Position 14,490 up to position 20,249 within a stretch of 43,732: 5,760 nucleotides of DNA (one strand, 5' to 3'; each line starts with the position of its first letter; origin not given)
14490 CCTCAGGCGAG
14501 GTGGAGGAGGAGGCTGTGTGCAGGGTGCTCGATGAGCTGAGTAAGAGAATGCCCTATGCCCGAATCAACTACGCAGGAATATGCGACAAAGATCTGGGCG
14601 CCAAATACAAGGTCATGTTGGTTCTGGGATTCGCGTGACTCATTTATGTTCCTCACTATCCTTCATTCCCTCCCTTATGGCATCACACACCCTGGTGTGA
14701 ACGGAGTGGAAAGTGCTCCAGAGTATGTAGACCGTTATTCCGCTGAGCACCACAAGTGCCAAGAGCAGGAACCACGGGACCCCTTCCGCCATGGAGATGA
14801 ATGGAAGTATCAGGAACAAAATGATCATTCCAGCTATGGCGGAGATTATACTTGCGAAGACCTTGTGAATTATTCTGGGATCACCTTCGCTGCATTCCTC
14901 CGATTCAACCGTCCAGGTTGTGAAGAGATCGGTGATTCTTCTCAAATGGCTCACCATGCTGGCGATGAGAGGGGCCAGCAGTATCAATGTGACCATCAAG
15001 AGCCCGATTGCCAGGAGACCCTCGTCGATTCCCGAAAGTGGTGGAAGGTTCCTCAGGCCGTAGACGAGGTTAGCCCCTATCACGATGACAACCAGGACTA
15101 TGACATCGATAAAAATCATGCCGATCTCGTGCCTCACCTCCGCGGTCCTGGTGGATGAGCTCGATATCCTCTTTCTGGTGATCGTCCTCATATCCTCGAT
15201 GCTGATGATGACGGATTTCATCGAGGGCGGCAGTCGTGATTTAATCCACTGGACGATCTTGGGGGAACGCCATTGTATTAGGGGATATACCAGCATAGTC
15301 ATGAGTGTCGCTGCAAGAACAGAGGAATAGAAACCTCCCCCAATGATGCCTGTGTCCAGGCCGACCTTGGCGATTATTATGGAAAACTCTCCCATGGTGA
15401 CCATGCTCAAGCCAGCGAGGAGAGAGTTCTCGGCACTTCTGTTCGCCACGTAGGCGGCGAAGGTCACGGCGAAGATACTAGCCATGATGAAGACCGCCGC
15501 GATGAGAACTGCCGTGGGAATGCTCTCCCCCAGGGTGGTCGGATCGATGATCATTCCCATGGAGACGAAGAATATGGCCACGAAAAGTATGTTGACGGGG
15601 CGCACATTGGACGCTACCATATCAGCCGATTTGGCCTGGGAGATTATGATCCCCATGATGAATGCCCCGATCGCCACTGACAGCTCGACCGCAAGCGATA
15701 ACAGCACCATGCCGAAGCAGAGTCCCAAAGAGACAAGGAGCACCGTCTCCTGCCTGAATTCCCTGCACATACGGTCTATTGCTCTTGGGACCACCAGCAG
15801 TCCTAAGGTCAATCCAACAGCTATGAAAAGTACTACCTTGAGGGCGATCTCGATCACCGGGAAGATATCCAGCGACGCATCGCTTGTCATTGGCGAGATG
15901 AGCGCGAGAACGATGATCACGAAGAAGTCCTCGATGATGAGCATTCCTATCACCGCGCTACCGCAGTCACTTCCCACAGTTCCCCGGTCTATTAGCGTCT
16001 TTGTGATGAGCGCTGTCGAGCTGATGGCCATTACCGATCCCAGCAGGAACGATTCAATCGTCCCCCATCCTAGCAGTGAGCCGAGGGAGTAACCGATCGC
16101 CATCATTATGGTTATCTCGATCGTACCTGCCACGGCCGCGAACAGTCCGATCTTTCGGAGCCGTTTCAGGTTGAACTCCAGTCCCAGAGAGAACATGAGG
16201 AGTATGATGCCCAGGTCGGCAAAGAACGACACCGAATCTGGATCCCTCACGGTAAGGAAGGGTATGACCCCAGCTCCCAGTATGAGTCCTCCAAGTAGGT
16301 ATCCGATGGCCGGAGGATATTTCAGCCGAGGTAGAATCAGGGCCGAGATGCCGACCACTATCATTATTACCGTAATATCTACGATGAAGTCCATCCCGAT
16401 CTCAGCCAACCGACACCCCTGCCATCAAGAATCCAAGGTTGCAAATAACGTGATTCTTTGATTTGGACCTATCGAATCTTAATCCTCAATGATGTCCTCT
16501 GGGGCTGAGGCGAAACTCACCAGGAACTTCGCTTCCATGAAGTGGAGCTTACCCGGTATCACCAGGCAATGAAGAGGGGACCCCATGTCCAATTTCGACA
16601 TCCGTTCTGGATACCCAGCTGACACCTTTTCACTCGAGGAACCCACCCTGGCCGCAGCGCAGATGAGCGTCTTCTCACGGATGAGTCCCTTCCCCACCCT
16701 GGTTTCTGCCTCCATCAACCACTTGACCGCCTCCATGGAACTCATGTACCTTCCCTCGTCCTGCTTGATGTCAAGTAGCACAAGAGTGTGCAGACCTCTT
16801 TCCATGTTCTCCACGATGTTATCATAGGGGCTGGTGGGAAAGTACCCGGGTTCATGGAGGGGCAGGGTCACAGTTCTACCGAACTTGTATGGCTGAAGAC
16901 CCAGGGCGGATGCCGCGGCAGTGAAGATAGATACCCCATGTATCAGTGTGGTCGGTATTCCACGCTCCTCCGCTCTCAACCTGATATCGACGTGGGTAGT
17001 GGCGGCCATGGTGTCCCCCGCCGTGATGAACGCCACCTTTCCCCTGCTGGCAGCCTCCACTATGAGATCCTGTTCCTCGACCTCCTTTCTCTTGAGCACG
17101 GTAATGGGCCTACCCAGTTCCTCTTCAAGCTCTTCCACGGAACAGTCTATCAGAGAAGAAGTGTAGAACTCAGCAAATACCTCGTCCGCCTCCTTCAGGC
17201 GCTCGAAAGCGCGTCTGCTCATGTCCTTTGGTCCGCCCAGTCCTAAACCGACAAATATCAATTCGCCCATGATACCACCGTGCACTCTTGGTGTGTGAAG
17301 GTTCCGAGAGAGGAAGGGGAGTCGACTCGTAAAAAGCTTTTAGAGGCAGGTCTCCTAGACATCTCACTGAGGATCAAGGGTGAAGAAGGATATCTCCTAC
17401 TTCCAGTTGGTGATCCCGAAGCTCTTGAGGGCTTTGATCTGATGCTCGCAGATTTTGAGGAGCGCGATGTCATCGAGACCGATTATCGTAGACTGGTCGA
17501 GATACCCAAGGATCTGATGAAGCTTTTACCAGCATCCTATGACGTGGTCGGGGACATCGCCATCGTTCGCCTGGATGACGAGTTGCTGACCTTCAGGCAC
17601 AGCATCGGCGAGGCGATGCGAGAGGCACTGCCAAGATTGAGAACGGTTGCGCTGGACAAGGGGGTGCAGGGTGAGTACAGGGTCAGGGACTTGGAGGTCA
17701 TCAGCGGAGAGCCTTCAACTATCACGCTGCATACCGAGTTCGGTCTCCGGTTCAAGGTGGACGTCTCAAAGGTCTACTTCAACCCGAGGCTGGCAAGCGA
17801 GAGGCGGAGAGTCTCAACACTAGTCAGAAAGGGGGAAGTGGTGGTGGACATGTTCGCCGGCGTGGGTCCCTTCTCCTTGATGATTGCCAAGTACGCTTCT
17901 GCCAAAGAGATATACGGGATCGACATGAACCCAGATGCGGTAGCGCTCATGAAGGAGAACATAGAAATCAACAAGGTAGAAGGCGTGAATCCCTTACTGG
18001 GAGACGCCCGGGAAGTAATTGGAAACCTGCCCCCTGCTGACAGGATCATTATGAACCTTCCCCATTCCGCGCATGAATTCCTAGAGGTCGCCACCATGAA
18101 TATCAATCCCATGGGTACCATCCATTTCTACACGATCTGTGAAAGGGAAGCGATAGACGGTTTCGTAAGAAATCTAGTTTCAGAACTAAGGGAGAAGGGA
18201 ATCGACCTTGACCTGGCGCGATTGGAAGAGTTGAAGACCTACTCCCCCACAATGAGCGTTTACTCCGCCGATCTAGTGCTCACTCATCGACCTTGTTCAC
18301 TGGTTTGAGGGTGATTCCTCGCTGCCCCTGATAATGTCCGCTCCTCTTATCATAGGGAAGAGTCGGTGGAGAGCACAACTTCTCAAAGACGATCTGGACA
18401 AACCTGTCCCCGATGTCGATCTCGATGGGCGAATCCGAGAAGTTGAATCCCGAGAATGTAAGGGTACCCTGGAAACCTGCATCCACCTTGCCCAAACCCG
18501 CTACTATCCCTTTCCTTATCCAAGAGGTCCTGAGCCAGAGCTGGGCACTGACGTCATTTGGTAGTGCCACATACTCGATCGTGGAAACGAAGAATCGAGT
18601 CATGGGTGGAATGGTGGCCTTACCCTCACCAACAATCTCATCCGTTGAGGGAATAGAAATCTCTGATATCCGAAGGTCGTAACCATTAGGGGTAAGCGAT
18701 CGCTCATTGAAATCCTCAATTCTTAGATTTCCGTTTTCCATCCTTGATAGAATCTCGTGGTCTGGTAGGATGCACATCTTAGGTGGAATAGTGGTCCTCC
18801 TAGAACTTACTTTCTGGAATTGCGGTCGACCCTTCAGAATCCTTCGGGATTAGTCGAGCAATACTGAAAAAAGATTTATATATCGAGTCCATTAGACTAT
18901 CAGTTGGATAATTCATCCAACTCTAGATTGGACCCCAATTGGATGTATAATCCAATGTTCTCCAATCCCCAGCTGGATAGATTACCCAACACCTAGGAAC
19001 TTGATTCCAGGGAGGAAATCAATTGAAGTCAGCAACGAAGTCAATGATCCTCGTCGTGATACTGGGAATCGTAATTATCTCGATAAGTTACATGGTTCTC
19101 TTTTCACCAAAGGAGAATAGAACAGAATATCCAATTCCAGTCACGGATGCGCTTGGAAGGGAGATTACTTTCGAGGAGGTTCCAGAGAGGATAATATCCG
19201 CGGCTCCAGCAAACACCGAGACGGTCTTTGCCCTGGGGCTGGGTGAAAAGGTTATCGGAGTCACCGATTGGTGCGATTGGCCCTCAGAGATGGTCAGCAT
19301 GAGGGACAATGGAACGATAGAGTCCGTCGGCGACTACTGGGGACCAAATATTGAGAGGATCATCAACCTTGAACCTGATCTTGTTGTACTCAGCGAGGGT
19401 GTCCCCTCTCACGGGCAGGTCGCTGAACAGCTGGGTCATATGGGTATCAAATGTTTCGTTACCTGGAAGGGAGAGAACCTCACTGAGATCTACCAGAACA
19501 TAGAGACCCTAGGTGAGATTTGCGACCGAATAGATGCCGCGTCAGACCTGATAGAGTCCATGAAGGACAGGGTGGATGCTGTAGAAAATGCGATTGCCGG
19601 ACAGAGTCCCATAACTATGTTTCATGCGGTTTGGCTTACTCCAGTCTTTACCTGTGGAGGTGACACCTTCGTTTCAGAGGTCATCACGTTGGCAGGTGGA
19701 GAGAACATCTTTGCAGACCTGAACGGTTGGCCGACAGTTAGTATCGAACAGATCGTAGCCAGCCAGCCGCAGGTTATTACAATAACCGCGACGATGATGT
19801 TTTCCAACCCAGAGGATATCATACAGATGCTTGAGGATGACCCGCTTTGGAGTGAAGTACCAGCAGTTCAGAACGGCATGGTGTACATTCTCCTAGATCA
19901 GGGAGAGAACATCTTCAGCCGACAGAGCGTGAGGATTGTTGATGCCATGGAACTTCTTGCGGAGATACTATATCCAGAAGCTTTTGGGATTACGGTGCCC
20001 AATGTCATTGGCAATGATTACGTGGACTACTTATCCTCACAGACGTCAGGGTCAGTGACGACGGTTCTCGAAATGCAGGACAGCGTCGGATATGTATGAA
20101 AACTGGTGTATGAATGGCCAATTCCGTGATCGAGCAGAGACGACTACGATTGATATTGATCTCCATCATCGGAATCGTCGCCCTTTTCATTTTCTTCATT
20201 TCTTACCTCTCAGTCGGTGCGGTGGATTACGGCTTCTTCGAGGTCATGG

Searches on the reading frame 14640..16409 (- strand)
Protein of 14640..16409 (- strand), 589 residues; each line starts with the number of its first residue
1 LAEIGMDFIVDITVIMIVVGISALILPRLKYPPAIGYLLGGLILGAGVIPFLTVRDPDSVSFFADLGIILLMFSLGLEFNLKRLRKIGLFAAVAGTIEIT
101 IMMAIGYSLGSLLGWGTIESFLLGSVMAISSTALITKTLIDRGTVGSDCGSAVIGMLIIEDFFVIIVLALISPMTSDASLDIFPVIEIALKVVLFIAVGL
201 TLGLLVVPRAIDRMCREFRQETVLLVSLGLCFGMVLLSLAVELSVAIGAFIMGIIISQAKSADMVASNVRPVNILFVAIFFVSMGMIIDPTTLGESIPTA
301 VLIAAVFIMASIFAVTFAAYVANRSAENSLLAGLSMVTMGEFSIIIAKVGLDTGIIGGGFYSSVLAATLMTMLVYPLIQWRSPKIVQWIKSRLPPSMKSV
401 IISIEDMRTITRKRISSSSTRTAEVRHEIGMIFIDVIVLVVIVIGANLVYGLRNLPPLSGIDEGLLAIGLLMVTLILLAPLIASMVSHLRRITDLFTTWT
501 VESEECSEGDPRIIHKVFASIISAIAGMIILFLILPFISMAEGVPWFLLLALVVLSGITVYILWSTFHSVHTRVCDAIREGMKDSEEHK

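Call 15: search_protein_families(library=pfam, proteins=[window:14640-16409:-], max_evalue=0.001)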
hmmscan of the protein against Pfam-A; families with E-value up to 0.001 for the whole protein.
window:14640-16409:- (589 aa): 1 family
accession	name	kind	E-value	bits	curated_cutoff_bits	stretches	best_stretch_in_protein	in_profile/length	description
PF00999.27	Na_H_Exchanger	-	1.1e-51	176.3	26.2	1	16-377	4-372/375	Sodium/hydrogen exchanger, transmembrane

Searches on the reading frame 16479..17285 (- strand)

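Call 15: search_protein_families(library=pfam, proteins=[window:16479-17285:-], max_evalue=0.001)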
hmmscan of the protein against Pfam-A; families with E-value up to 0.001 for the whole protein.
window:16479-17285:- (268 aa): 1 family
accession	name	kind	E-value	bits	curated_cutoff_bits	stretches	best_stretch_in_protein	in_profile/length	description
PF00590.25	TP_methylase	-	9.3e-26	91.5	27.8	1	9-193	2-182/212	Tetrapyrrole (Corrin/Porphyrin) Methylases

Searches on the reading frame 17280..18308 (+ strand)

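Call 16: search_protein_families(library=pfam, proteins=[window:17280-18308:+], max_evalue=0.001)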
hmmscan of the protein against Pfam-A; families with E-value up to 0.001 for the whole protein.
window:17280-18308:+ (342 aa): 8 families
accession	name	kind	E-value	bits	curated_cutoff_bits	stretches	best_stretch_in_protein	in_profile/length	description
PF02475.24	TRM5-TYW2_MTfase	-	5.9e-51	173.1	28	1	149-294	1-147/164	TRM5/TYW2 methyltransferase domain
PF25133.1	TYW2_N_2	-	5.5e-20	71.7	27.7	1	74-145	8-78/79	TYW2 N-terminal domain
PF18093.7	Trm5_N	-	5.6e-14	52.1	22.7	1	5-44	1-40/47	tRNA methyltransferase 5 N-terminal domain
PF13847.12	Methyltransf_31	-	4.1e-08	33.5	27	1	183-259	2-81/145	Methyltransferase domain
PF05175.20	MTS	-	5.1e-07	29.9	23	1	183-265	29-111/170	Methyltransferase small domain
PF06325.19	PrmA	-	2.2e-06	27.8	22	1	179-281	156-256/296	Ribosomal protein L11 methyltransferase (PrmA)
PF13649.12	Methyltransf_25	-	3.4e-05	24.9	27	1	188-262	1-76/97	Methyltransferase domain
PF02005.22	TRM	-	0.00032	20.5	27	1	163-247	18-114/376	N2,N2-dimethylguanosine tRNA methyltransferase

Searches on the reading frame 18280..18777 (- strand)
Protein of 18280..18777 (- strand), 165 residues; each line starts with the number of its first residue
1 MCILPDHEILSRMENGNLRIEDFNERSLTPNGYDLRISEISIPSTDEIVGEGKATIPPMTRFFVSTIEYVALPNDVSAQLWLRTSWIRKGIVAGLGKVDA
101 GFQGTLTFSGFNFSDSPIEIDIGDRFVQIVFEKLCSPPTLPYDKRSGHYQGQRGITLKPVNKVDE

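Call 16: search_protein_families(library=pfam, proteins=[window:18280-18777:-], max_evalue=0.001)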
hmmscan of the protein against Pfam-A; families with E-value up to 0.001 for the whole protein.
window:18280-18777:- (165 aa): 2 families
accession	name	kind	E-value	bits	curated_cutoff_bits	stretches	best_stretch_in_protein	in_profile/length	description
PF22769.1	DCD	-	9.8e-21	74.9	27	2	46-134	63-153/153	dCTP deaminase-like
PF00692.24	dUTPase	-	1.4e-09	38.3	22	1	53-154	23-124/129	dUTPase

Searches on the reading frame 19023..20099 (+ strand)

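Call 16: search_protein_families(library=pfam, proteins=[window:19023-20099:+], max_evalue=0.001)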
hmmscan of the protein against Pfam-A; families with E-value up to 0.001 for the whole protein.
window:19023-20099:+ (358 aa): 1 family
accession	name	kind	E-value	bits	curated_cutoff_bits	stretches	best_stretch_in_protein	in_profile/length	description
PF01497.23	Peripla_BP_2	-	1.3e-37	130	27.5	1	57-290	1-231/235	Periplasmic binding protein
